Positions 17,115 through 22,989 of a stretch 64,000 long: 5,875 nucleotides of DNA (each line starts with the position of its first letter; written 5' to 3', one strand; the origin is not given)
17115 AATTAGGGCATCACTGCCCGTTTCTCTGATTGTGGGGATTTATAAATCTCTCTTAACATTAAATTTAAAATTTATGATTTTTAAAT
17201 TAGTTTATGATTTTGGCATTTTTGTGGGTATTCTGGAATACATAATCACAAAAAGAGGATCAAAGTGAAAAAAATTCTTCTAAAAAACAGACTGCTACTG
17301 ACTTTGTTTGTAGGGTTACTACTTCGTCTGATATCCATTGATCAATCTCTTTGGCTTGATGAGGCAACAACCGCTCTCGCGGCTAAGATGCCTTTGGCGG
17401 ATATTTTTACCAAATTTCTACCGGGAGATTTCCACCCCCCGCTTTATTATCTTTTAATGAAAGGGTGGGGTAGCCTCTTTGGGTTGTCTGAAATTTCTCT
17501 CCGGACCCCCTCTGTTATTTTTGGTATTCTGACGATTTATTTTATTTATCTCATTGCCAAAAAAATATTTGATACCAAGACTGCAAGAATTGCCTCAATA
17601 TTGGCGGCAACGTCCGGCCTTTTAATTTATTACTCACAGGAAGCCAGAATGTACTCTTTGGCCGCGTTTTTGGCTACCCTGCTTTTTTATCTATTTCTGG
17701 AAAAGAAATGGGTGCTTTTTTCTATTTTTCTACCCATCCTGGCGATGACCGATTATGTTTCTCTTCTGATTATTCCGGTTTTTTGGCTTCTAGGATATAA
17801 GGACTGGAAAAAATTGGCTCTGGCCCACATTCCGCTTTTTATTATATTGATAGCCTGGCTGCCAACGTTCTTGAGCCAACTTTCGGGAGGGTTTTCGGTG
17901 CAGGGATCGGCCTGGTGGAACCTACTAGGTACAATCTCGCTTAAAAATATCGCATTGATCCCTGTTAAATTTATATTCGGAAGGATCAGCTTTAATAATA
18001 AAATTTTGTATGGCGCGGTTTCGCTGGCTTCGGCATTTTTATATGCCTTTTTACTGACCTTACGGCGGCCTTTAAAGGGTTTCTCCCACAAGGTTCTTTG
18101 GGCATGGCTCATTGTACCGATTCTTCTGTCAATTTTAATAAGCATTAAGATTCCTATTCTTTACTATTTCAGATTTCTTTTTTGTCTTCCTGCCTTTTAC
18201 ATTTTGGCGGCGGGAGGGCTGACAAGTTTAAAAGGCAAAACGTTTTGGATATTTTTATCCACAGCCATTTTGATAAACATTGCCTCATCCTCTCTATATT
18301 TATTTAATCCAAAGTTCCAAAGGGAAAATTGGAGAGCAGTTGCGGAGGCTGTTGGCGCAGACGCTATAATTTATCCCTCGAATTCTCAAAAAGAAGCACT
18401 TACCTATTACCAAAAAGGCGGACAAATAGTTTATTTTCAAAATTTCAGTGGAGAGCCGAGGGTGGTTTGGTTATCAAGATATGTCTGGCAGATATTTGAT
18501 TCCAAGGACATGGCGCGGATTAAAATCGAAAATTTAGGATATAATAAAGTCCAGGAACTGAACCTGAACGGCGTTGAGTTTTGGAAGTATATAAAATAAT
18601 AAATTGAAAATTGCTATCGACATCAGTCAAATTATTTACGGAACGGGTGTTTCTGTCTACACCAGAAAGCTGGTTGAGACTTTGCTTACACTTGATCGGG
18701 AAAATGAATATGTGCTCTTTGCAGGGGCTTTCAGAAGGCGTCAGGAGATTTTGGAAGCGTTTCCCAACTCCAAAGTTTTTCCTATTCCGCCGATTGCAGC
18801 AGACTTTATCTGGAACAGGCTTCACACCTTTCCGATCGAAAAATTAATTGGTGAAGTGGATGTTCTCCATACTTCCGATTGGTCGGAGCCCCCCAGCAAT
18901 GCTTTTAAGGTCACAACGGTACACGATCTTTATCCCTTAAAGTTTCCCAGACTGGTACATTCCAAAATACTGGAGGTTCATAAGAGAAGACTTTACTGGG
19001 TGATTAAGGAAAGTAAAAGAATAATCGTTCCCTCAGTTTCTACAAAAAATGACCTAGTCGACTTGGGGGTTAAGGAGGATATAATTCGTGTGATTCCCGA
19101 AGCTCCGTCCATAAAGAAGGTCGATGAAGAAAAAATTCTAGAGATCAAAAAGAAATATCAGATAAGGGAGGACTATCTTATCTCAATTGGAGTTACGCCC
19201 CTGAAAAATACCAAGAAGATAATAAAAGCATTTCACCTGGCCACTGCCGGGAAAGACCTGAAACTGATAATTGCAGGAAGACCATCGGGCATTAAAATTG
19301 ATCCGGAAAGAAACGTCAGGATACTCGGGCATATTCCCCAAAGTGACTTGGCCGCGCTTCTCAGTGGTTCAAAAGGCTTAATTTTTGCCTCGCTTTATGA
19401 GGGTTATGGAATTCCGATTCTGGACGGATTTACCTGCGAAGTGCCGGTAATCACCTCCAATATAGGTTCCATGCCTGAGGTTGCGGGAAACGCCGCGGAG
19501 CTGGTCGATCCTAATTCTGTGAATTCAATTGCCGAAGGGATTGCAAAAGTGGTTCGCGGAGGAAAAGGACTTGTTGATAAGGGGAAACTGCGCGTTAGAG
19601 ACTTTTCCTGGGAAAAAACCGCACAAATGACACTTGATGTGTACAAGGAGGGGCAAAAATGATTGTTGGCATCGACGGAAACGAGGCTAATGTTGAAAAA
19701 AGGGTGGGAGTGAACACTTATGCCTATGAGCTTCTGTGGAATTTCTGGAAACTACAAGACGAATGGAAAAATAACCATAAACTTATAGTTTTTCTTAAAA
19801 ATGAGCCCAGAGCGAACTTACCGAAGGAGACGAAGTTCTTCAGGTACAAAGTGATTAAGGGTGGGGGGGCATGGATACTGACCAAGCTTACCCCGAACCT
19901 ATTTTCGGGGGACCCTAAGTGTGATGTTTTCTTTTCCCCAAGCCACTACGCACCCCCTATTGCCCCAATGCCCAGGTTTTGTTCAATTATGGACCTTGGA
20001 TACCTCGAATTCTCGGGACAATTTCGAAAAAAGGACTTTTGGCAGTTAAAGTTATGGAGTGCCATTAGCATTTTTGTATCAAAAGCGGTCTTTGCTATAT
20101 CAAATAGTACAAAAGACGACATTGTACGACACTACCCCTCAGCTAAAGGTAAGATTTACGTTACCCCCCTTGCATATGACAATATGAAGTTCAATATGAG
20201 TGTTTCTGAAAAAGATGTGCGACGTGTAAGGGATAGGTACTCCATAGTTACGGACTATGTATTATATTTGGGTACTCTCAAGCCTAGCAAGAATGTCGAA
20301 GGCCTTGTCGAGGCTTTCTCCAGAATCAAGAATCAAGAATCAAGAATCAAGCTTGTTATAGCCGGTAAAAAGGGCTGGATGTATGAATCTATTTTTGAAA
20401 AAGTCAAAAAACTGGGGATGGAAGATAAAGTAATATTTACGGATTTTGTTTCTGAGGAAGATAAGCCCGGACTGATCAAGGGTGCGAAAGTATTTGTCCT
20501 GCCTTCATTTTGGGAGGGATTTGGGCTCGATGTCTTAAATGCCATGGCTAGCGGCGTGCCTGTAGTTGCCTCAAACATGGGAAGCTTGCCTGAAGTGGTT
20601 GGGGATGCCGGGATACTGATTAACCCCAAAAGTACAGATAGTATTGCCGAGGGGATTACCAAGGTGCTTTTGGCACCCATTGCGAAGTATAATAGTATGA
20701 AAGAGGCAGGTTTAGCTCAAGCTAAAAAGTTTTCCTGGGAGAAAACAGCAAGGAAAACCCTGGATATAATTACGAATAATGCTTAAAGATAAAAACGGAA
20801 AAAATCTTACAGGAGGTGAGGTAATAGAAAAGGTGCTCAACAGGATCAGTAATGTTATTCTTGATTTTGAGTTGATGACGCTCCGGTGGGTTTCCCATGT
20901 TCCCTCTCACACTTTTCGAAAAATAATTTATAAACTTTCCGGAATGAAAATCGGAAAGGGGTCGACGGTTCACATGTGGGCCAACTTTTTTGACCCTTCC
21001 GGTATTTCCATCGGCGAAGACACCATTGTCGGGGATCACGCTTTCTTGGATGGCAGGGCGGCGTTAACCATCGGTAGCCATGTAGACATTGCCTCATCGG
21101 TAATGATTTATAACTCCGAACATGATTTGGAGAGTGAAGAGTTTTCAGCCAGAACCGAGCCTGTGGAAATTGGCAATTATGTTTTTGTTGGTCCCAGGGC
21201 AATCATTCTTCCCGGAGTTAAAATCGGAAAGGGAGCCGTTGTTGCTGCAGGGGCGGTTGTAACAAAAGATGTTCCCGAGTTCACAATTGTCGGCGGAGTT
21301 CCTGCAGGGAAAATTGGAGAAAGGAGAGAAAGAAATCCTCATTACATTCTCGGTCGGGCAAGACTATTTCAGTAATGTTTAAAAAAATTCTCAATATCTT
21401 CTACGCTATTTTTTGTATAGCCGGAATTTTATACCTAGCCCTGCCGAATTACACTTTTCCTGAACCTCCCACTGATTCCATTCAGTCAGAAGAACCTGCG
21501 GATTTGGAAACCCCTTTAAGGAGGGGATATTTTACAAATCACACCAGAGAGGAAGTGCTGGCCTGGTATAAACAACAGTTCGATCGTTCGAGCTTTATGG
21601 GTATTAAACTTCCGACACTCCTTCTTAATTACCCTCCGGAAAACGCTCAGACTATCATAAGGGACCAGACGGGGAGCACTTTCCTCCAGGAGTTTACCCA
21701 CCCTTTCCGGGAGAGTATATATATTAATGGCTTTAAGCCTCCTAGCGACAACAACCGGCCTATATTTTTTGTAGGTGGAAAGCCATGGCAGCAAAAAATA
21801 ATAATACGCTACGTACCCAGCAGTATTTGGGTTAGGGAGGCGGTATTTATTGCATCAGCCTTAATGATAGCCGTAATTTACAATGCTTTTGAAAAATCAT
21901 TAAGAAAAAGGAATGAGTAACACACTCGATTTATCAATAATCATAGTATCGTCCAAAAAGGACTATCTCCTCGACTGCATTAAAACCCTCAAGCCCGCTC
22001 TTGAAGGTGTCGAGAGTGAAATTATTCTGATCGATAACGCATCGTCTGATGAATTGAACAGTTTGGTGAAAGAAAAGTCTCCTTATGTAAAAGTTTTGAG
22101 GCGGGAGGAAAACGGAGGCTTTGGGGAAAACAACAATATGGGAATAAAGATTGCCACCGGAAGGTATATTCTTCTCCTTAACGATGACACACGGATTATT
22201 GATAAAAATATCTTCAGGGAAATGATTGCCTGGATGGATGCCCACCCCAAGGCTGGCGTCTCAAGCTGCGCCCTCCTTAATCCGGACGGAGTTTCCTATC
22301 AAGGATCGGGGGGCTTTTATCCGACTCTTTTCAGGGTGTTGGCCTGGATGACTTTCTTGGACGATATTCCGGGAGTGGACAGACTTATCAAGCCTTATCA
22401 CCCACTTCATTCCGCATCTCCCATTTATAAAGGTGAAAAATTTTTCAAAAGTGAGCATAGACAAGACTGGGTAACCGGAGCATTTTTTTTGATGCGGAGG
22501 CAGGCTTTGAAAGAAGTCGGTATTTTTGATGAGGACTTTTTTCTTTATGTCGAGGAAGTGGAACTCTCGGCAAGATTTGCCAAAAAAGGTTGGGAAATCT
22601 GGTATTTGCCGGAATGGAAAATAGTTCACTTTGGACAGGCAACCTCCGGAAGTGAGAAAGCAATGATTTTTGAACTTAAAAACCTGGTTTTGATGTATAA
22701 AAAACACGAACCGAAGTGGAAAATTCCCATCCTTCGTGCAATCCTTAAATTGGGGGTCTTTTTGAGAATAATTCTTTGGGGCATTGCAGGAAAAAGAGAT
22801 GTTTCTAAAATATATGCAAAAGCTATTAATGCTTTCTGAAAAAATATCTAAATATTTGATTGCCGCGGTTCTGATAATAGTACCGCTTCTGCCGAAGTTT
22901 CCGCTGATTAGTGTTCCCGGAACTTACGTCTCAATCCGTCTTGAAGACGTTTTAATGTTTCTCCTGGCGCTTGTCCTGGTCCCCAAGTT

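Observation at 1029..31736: Glycan island with five GT-C (ArnT/PMT-like) paralogs plus Wzx, Wzy-family, PGT and GDP-mannose supply: possible lipomannan-like/polyprenyl-P-sugar-dependent envelope glycan or protein glycosylation system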

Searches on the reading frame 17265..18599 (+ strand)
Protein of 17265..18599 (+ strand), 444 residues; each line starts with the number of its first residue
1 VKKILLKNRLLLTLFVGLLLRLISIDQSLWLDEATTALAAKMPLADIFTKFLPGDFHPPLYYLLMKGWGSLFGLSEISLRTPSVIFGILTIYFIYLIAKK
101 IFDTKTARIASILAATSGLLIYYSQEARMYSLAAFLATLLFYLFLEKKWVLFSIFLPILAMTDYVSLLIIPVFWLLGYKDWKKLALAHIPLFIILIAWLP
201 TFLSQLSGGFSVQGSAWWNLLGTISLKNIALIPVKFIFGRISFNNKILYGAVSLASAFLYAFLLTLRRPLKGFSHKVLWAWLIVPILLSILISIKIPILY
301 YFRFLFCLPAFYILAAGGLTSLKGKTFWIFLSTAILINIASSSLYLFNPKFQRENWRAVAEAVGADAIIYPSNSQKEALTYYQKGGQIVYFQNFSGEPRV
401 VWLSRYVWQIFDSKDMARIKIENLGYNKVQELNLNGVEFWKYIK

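Call 4: search_protein_families(library=pfam, proteins=[window:17265-18599:+], max_evalue=0.01)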
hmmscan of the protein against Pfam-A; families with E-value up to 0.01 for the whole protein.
window:17265-18599:+ (444 aa): 1 family
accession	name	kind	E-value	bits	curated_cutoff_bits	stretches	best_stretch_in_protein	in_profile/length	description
PF13231.12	PMT_2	-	4.3e-11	43.7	26.1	1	57-200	2-156/160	Dolichyl-phosphate-mannose-protein mannosyltransferase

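Call 13: search_protein_families(library=ncbifam, proteins=[window:17265-18599:+], max_evalue=0.1)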
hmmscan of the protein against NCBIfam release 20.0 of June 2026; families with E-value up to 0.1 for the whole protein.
window:17265-18599:+ (444 aa): 3 families
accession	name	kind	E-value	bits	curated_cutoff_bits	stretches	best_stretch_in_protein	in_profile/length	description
NF052499.1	MnslTaseMT1671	equivalog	1.4e-10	40.3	900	1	20-366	40-397/523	mannosyltransferase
TIGR03663.1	TIGR03663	subfamily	1.2e-06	27.9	126.25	1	11-186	5-188/435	flippase activity-associated protein Agl23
NF005662.0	PRK07445.1-4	equivalog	0.069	11.7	640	0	330-380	58-107/467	O-succinylbenzoic acid--CoA ligase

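Call 15: search_solved_structures(query=window:17265-18599:+, max_evalue=10)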
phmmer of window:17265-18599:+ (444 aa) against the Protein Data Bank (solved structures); distinct sequences matched with E-value up to 10: 2.
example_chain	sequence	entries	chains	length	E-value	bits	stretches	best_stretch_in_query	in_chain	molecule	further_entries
3f8d_A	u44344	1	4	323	2.1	10.6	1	386-437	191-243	Thioredoxin reductase (TrxB-3)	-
3f8p_A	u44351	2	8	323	2.1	10.6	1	386-437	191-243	Thioredoxin reductase (TrxB-3)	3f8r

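Call 39: search_solved_structures(query=A3, max_evalue=10)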
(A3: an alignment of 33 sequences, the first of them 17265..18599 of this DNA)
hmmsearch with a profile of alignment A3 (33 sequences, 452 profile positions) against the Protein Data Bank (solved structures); distinct sequences matched with E-value up to 10: 2.
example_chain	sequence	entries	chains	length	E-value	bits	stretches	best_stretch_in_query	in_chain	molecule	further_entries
3if6_A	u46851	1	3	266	0.1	14.8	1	328-396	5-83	OXA-46 oxacillinase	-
3lo3_A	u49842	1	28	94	1.8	10.7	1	357-395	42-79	uncharacterized conserved protein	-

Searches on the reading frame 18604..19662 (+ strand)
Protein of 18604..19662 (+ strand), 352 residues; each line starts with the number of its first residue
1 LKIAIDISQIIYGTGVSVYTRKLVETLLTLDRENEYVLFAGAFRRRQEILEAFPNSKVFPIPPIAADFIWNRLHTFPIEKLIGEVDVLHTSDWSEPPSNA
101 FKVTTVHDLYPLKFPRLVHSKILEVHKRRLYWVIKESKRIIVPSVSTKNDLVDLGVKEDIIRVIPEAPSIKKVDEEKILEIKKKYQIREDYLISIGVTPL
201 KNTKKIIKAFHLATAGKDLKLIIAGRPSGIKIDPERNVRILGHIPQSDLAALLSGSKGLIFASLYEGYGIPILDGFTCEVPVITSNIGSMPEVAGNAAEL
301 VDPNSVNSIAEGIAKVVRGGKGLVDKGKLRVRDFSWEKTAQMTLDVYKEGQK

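Call 4: search_protein_families(library=pfam, proteins=[window:18604-19662:+], max_evalue=0.01)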
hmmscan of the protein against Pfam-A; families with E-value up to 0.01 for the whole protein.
window:18604-19662:+ (352 aa): 3 families
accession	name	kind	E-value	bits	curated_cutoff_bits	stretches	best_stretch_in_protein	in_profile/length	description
PF00534.26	Glycos_transf_1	-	2.4e-21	76.4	26.4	1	181-319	5-158/172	Glycosyl transferases group 1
PF13692.12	Glyco_trans_1_4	-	4.3e-17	63.1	27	1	195-316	7-139/142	Glycosyl transferases group 1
PF13439.12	Glyco_transf_4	-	1.1e-13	52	28.5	1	15-165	3-163/170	Glycosyltransferase Family 4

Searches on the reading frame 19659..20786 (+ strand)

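Call 4: search_protein_families(library=pfam, proteins=[window:19659-20786:+], max_evalue=0.01)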
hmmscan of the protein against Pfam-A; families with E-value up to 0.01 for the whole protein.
window:19659-20786:+ (375 aa): 4 families
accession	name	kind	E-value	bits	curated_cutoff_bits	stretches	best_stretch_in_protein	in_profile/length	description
PF00534.26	Glycos_transf_1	-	2.1e-40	138.5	26.4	1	200-351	17-169/172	Glycosyl transferases group 1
PF13692.12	Glyco_trans_1_4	-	3e-34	118.7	27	1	200-337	3-140/142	Glycosyl transferases group 1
PF20706.3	GT4-conflict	-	2.6e-11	43.6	26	1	199-365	198-383/385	Family 4 Glycosyltransferase in conflict systems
PF13439.12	Glyco_transf_4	-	0.008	16.7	28.5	0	133-173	129-166/170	Glycosyltransferase Family 4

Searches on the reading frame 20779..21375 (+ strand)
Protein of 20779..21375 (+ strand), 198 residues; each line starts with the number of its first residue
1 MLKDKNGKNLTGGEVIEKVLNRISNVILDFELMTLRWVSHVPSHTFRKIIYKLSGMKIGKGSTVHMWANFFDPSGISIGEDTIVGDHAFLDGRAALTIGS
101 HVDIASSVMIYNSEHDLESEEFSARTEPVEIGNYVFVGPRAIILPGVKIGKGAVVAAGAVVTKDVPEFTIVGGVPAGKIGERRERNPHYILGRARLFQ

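Call 4: search_protein_families(library=pfam, proteins=[window:20779-21375:+], max_evalue=0.01)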
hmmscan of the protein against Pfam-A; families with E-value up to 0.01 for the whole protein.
window:20779-21375:+ (198 aa): 3 families
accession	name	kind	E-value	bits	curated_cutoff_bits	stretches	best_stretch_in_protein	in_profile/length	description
PF00132.30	Hexapep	-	2.1e-14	52.9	27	1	129-163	2-36/36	Bacterial transferase hexapeptide (six repeats)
PF14602.12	Hexapep_2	-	2.5e-09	37.1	27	1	128-163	1-34/34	Hexapeptide repeat of succinyl-transferase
PF25084.1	LbH_EIF2B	-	0.0034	17.8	54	0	76-165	22-97/105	EIF2B subunit epsilon LbH domain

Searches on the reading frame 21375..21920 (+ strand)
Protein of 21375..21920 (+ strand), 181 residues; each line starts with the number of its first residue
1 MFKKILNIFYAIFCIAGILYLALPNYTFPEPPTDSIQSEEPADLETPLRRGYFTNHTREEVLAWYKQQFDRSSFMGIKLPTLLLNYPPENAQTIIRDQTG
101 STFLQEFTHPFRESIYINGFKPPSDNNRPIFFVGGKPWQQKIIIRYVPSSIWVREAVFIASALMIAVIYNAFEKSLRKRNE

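Call 4: search_protein_families(library=pfam, proteins=[window:21375-21920:+], max_evalue=0.01)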
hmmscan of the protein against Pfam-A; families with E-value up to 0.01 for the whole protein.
window:21375-21920:+ (181 aa): 0 families

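Call 13: search_protein_families(library=ncbifam, proteins=[window:21375-21920:+], max_evalue=0.1)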
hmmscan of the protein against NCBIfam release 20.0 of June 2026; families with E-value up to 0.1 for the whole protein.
window:21375-21920:+ (181 aa): 0 families

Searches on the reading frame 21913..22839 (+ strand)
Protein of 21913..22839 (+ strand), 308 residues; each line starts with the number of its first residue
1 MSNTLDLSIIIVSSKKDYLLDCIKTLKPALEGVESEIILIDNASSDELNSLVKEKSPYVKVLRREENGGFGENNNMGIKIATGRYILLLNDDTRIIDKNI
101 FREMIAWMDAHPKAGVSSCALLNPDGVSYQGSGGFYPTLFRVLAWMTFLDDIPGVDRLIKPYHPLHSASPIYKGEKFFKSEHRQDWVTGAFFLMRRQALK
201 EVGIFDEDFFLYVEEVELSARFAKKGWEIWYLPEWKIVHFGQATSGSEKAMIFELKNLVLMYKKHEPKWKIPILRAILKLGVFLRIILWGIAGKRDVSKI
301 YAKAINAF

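Call 5: search_protein_families(library=pfam, proteins=[window:21913-22839:+], max_evalue=0.01)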
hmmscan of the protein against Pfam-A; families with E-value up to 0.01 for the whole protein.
window:21913-22839:+ (308 aa): 5 families
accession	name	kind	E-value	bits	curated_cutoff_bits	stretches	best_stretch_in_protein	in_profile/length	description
PF00535.33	Glycos_transf_2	-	7.3e-19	68.7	23.3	1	9-131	2-126/168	Glycosyl transferase family 2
PF13641.12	Glyco_tranf_2_3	-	8.6e-10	39.4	27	1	7-238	3-210/230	Glycosyltransferase like family 2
PF13632.12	Glyco_trans_2_3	-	6.7e-09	36.3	27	1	187-234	72-118/198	Glycosyl transferase family group 2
PF13712.12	Glyco_tranf_2_5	-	0.0011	19.2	27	0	71-116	42-87/210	Glycosyltransferase like family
PF10111.15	Glyco_tranf_2_2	-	0.0013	18.7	27.3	0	189-225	165-202/276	Glycosyltransferase like family 2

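Call 69: search_protein_families(library=ncbifam, proteins=[window:21913-22839:+], max_evalue=0.00001)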
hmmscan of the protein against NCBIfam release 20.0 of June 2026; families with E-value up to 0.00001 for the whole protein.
window:21913-22839:+ (308 aa): 9 families
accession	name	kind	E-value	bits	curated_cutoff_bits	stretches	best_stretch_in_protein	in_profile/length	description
TIGR03965.1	mycofact_glyco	equivalog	2.5e-13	49.7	280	0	182-239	224-280/467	mycofactocin biosynthesis glycosyltransferase MftF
NF038302.1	EPS_HpsE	equivalog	1.4e-11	44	300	1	20-118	20-121/307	hormogonium polysaccharide biosynthesis glycosyltransferase HpsE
NF041875.1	EPS_EpsD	equivalog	3.2e-11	43.2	370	1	30-102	26-98/325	exopolysaccharide biosynthesis glycosyltransferase EpsD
TIGR03937.1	PgaC_IcaA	equivalog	1.7e-10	40.4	422.3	0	17-116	58-158/407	poly-beta-1,6-N-acetyl-D-glucosamine synthase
TIGR01556.1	rhamnosyltran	subfamily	2.7e-10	39.9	200.55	0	23-110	10-100/281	rhamnosyltransferase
TIGR04283.1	glyco_like_mftF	equivalog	6.1e-09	35.8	182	1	7-115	1-105/221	TIGR04283 family arsenosugar biosynthesis glycosyltransferase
NF007482.0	PRK10073.1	equivalog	2.6e-07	30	423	1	1-106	2-108/334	glycosyltransferase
NF038299.1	EPS_HpsN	equivalog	4.3e-07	29.2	425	0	194-265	172-246/317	hormogonium polysaccharide biosynthesis glycosyltransferase HpsN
NF050113.1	gal_furan_GlfT1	equivalog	2.5e-06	27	330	0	8-118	3-115/290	galactofuranosyltransferase GlfT1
